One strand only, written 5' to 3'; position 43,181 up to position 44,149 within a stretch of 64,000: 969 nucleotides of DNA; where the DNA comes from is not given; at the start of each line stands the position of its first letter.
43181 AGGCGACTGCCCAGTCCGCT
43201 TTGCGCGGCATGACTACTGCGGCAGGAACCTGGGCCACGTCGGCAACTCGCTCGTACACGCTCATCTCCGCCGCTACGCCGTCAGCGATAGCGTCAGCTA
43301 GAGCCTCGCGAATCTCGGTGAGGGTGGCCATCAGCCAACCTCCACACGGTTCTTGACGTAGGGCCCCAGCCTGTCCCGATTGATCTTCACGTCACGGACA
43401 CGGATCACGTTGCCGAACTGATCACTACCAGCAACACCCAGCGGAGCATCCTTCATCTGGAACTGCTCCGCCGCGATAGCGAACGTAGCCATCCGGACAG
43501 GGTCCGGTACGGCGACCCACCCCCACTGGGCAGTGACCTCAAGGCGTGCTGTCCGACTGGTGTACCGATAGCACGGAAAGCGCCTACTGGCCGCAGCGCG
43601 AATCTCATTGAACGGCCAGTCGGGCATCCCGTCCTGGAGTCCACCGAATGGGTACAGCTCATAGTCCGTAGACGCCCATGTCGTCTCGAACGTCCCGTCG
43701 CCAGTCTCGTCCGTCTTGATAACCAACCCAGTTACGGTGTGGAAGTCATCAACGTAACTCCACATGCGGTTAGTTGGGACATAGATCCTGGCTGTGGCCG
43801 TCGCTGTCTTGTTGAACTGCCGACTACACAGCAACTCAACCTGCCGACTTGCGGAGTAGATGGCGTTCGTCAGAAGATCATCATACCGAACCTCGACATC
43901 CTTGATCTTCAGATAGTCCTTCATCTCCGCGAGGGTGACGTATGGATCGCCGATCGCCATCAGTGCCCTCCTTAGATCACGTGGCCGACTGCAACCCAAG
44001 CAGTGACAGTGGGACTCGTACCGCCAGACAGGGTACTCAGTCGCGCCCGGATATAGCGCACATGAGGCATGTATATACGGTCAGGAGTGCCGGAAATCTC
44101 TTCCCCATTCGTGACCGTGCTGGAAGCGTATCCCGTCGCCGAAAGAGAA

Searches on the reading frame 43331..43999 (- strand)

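Call 9: search_protein_families(library=phrogs, proteins=[window:43331-43999:-], max_evalue=0.00001)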
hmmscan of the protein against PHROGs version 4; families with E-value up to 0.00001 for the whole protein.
window:43331-43999:- (222 aa): 1 family
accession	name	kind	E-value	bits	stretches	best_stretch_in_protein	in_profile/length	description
phrog_442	-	connector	3.5e-16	60.3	1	14-197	81-237/270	head-tail adaptor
